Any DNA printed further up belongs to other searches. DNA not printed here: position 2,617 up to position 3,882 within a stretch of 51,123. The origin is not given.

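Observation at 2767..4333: TIR-domain protein with C-terminal membrane anchor plus a co-oriented 4-TM protein: candidate two-gene archaeal defence module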

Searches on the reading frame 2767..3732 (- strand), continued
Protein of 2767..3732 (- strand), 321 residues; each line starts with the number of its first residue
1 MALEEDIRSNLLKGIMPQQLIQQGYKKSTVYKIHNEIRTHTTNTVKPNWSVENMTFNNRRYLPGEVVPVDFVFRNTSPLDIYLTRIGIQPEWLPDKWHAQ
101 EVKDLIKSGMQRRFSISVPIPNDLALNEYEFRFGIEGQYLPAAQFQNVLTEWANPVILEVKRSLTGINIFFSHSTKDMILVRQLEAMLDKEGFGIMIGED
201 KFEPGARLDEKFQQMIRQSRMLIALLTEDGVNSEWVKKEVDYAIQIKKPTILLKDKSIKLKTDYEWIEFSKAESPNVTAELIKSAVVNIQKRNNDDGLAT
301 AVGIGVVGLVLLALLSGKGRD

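Call 28: find_encoding_contigs(protein=P0054, flank=6000, max_places=2)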
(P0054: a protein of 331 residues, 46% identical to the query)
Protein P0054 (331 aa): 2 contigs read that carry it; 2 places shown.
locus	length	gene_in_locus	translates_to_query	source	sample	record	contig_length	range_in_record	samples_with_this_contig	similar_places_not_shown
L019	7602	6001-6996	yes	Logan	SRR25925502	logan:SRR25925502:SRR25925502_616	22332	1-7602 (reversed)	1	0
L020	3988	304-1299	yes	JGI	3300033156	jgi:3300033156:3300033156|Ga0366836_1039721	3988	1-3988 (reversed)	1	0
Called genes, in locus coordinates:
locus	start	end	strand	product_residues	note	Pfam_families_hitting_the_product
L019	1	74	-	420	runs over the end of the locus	PF01420:Methylase_S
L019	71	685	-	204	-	PF01850:PIN (faint)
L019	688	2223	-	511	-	PF12161:HsdM_N, PF02384:N6_Mtase, PF07669:Eco57I (weak)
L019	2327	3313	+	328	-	-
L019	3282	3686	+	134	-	-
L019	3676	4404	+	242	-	-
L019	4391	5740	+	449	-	-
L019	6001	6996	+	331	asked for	PF01582:TIR (weak), PF13676:TIR_2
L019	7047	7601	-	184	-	?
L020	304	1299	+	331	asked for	PF01582:TIR (weak), PF13676:TIR_2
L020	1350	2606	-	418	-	-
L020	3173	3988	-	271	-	?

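Call 29: predict_structure(alignment_id=A1)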
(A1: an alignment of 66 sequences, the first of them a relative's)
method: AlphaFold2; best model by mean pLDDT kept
length: 321 residues; sequences in the alignment: 66
mean_pLDDT: 87.5   pTM: 0.76
mean pLDDT of the five models: 87.5, 87.5, 87.2, 86.3, 85.7
residues with pLDDT >= 90: 209; 70-90: 76; 50-70: 15; < 50: 21
segments of 3 or more residues with pLDDT < 50: 42-44, 298-309, 317-321
pLDDT, mean of each block of 10 residues (from residue 1): 81 87 84 79 67 90 97 95 96 93 96 97 96 94 82 92 96 94 95 93 87 97 97 96 97 95 91 94 94 63 45 48 44
secondary structure, 60 per line:
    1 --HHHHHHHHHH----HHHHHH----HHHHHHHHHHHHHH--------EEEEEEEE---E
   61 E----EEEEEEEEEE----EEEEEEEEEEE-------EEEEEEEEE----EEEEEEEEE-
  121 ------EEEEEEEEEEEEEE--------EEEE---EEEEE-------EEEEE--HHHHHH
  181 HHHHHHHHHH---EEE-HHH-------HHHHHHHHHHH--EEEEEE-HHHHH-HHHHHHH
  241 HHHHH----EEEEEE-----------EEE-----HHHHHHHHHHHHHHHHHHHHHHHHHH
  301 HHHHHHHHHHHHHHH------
elements in order: H3-12 H17-22 H27-40 E49-56 E66-75 E80-90 E98-106 E111-119 E127-140 E149-152 E156-160 E168-172 H175-190 E194-196 H208-218 E221-226 H228-232 H234-245 E250-255 E267-269 H275-315

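Call 31: search_solved_structures(query=A1, max_evalue=1, show_alignments=2)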
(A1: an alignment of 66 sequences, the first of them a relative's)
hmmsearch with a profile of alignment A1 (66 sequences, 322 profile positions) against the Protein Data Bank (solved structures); distinct sequences matched with E-value up to 1: 34.
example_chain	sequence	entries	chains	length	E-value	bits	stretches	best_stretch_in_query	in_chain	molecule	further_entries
7nuw_A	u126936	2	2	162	1.5e-06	30.5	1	168-246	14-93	Toll-like receptor 1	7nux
1fyv_A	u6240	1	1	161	1.5e-06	30.5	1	168-246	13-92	TOLL-LIKE RECEPTOR 1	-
7nt7_A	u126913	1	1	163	1.5e-06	30.5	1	168-246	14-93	Toll-like receptor 1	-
9mud_K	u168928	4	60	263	2.6e-06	29.7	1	170-248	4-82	Cat1 (CRISPR associated TIR 1) pentagonal filament | Cat1 (CRISPR associated TIR 1) pentagonal filament assembly | Cat1 (CRISPR-associated TIR 1)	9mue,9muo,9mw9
7uxr_A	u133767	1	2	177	2e-05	26.8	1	167-291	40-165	TIR domain protein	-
7uwg_A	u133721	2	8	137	2.1e-05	26.8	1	167-248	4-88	Molecular chaperone Tir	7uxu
4om7_A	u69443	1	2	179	2.2e-05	26.7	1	169-246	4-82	Toll-like receptor 6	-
8g83_A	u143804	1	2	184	3.8e-05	26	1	167-248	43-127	NAD(+) hydrolase AbTIR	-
7ylf_A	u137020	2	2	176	0.00058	22.1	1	168-245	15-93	Toll-like receptor 15 | Toll-like receptor 2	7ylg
9m0n_A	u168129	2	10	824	0.00059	22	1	168-246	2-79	Tetratricopeptide repeat protein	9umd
3h16_A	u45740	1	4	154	0.004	19.3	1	169-243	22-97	TIR protein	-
8btn_B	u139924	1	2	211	0.0072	18.5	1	166-253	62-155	TIR domain-containing protein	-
2j67_A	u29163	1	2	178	0.0085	18.2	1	167-246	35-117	TOLL LIKE RECEPTOR 10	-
4lzp_B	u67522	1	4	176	0.016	17.3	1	166-242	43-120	Putative uncharacterized protein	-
7jlv_A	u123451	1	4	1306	0.021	16.9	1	166-243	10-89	Disease resistance protein Roq1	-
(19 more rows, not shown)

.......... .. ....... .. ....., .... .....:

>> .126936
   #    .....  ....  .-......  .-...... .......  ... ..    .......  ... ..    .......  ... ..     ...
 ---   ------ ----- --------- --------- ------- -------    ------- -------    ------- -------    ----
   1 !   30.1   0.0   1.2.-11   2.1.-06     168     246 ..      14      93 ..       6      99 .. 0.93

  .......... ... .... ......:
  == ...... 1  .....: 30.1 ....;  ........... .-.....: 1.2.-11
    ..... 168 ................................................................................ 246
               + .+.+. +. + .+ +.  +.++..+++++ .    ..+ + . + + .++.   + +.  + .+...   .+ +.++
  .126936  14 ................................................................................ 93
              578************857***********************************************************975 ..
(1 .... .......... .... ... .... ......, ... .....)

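Call 32: fold_search(model_id=the predicted structure, library=pdb)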
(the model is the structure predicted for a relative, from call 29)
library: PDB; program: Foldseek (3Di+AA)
matches with E <= 10: 1821; with E <= 0.001: 230
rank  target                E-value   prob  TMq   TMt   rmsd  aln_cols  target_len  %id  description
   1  8rjc_5                7.3e-08  1.00  0.30  0.50  10.0       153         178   10  Structure of the rabbit 80S ribosome stalled on a 2-TMD rhodopsin intermediate in complex with Sec61-TRAP, open confor (released 2024-01-24)
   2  5axh_A                2.5e-07  1.00  0.26  0.15  12.2       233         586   13  Crystal structure of thermophilic dextranase from Thermoanaerobacter pseudethanolicus, D312G mutant in complex with is (released 2015-11-11)
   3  9n9j_5                6.9e-07  1.00  0.29  0.60   4.1       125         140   11  Structure of a GRP94 folding intermediate engaged with a CCDC134- and FKBP11-bound secretory translocon (released 2025-11-19)
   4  5axg_A                6.9e-07  1.00  0.26  0.15  12.0       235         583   12  Crystal structure of thermophilic dextranase from Thermoanaerobacter pseudethanolicus (released 2015-11-11)
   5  5axg_B                8.8e-07  1.00  0.25  0.15  12.3       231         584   13  Crystal structure of thermophilic dextranase from Thermoanaerobacter pseudethanolicus (released 2015-11-11)
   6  8btk_TA               9.3e-07  1.00  0.29  0.50  10.0       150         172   11  Structure of the TRAP complex with the Sec translocon and a translating ribosome (released 2023-05-24)
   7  8k2h_A                1.8e-06  1.00  0.20  0.13  14.3       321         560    9  Crystal structure of Group 2Oligosaccharide/Monosaccharide-releasing beta-N-acetylhexosaminidase NgaAt from Arabidopsi (released 2024-04-24)
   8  8b5l_q                1.9e-06  1.00  0.28  0.55  13.0       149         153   12  Cryo-EM structure of ribosome-Sec61-TRAP (TRanslocon Associated Protein) translocon complex (released 2023-03-01)
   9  8k2h_B                2.2e-06  1.00  0.21  0.13  14.4       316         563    8  Crystal structure of Group 2Oligosaccharide/Monosaccharide-releasing beta-N-acetylhexosaminidase NgaAt from Arabidopsi (released 2024-04-24)
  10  8b6l_E                2.4e-06  1.00  0.29  0.56  10.8       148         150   11  Subtomogram average of the human Sec61-TRAP-OSTA-translocon (released 2022-12-07)
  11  3wnn_B                2.6e-06  1.00  0.27  0.13  11.6       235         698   10  D308A mutant of Bacillus circulans T-3040 cycloisomaltooligosaccharide glucanotransferase complexed with isomaltooctao (released 2014-02-05)
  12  8k2f                  2.6e-06  1.00  0.22  0.15  14.6       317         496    9  Crystal structure of Group 1 oligosaccharide-releasing beta-N-acetylgalactosaminidase NgaCa from Cohnella abietis, apo 1 (released 2024-04-24)
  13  8dhl_B                3.3e-06  1.00  0.24  0.11  13.4       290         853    9  Tannerella forsythia beta-glucuronidase (L2) (released 2023-05-17)
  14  8k2g_A                3.3e-06  1.00  0.21  0.14  14.6       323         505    9  Crystal structure of Group 1 Oligosaccharide-releasing beta-N-acetylgalactosaminidase NgaCa from Cohnella abietis, apo (released 2024-04-24)
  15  3wnp_A                3.5e-06  1.00  0.26  0.13  11.5       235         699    9  D308A, F268V, D469Y, A513V, and Y515S quintuple mutant of Bacillus circulans T-3040 cycloisomaltooligosaccharide gluca (released 2014-02-05)
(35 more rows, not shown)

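Call 45: search_solved_structures(query=A1, max_evalue=0.0001, show_alignments=5)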
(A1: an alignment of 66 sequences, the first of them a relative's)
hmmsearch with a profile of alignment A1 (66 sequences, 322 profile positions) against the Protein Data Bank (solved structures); distinct sequences matched with E-value up to 0.0001: 8.
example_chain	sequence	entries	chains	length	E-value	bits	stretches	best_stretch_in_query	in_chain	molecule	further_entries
7nuw_A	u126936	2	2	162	1.5e-06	30.5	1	168-246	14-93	Toll-like receptor 1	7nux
1fyv_A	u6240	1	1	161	1.5e-06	30.5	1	168-246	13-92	TOLL-LIKE RECEPTOR 1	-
7nt7_A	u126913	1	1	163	1.5e-06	30.5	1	168-246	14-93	Toll-like receptor 1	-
9mud_K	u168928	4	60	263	2.6e-06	29.7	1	170-248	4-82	Cat1 (CRISPR associated TIR 1) pentagonal filament | Cat1 (CRISPR associated TIR 1) pentagonal filament assembly | Cat1 (CRISPR-associated TIR 1)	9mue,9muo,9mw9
7uxr_A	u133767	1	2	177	2e-05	26.8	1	167-291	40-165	TIR domain protein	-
7uwg_A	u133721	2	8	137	2.1e-05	26.8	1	167-248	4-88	Molecular chaperone Tir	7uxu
4om7_A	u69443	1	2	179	2.2e-05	26.7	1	169-246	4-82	Toll-like receptor 6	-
8g83_A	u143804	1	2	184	3.8e-05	26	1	167-248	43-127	NAD(+) hydrolase AbTIR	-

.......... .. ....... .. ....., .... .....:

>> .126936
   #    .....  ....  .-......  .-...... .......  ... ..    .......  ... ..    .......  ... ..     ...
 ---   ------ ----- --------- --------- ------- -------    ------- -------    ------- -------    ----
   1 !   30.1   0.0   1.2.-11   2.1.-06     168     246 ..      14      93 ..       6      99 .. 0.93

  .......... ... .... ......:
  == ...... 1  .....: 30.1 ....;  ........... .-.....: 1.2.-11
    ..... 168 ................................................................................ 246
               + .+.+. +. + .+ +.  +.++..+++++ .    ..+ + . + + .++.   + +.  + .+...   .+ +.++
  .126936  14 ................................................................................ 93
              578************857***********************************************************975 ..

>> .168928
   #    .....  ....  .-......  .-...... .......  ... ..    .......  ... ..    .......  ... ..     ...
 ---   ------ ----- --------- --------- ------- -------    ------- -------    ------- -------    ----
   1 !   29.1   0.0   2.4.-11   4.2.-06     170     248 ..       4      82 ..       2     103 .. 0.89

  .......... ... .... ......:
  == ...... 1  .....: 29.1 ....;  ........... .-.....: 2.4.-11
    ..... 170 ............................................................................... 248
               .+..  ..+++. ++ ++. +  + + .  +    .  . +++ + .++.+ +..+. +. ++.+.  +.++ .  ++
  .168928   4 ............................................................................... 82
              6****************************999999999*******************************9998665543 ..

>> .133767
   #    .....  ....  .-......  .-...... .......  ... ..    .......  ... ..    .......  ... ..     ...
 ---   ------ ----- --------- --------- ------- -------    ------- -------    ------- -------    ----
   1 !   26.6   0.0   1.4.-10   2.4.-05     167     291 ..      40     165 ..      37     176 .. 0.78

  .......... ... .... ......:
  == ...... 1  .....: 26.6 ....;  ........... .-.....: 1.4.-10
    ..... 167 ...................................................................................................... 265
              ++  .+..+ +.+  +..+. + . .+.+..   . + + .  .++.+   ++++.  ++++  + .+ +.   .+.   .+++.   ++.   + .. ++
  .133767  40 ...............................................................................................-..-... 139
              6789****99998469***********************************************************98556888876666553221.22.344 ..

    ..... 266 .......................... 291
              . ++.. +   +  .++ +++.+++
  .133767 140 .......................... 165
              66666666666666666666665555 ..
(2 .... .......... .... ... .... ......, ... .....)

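Call 53: find_encoding_contigs(protein=P0003, flank=5000, max_places=2)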
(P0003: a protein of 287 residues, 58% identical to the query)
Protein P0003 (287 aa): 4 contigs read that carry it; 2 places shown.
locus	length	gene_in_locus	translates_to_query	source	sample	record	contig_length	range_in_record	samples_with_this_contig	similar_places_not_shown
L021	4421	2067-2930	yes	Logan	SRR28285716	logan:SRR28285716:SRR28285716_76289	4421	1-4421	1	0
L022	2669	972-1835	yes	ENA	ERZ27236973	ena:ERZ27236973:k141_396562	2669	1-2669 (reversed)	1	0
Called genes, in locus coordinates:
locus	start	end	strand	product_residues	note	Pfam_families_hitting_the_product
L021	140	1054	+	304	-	PF01555:N6_N4_Mtase, PF01170:UPF0020 (faint), PF01555:N6_N4_Mtase (weak)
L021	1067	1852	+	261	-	PF15515:MvaI_BcnI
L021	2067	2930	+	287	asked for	PF01582:TIR (weak), PF08937:ThsB_TIR (weak), PF13676:TIR_2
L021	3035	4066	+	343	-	PF01656:CbiA (weak), PF13614:AAA_31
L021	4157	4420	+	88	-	?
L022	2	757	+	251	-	?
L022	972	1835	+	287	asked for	PF01582:TIR (weak), PF08937:ThsB_TIR (weak), PF13676:TIR_2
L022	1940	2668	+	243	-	?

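Call 54: find_encoding_contigs(protein=P0005, flank=6000, max_places=2)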
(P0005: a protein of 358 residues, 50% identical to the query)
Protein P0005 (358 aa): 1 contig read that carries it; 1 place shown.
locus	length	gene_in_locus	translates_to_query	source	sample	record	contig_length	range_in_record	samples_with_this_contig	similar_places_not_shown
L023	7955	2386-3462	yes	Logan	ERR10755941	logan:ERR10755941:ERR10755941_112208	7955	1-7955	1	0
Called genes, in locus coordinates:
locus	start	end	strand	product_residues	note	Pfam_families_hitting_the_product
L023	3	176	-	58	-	?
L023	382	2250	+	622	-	PF04326:SLFN_AlbA_2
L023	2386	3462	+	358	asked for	PF13676:TIR_2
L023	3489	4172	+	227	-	-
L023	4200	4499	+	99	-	-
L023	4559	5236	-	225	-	-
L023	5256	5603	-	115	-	-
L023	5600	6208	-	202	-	PF04471:Mrr_cat, PF13156:Mrr_cat_2 (weak), PF22722:NA-iREase1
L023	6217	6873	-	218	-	PF01105:EMP24_GP25L (faint)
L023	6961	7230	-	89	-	-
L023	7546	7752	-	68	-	-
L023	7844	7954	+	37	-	?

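Call 55: find_encoding_contigs(protein=P0056, flank=6000, max_places=2)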
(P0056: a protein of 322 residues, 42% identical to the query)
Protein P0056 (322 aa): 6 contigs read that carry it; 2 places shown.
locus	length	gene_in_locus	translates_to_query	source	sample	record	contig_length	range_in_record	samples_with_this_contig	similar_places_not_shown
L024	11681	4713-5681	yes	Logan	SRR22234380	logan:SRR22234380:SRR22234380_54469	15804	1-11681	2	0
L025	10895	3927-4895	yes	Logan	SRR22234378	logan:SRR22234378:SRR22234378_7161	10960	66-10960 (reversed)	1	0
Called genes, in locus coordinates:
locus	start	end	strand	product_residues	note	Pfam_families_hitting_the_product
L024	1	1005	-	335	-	?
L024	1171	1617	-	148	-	PF20815:GIY_YIG_2 (weak), PF01541:GIY-YIG (weak)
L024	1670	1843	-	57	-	-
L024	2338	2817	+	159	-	-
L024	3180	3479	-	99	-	-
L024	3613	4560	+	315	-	PF13529:Peptidase_C39_2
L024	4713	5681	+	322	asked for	PF01582:TIR (weak), PF13676:TIR_2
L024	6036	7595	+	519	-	PF12161:HsdM_N, PF02384:N6_Mtase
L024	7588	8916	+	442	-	PF01420:Methylase_S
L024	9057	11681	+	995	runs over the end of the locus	PF04313:HSDR_N, PF04851:ResIII, PF18766:SWI2_SNF2, PF22679:T1R_D3-like, PF11867:T1RH-like_C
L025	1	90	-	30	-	?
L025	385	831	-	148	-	PF20815:GIY_YIG_2 (weak), PF01541:GIY-YIG (weak)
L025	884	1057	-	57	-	-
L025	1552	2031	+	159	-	-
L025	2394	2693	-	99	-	-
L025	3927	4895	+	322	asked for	PF01582:TIR (weak), PF13676:TIR_2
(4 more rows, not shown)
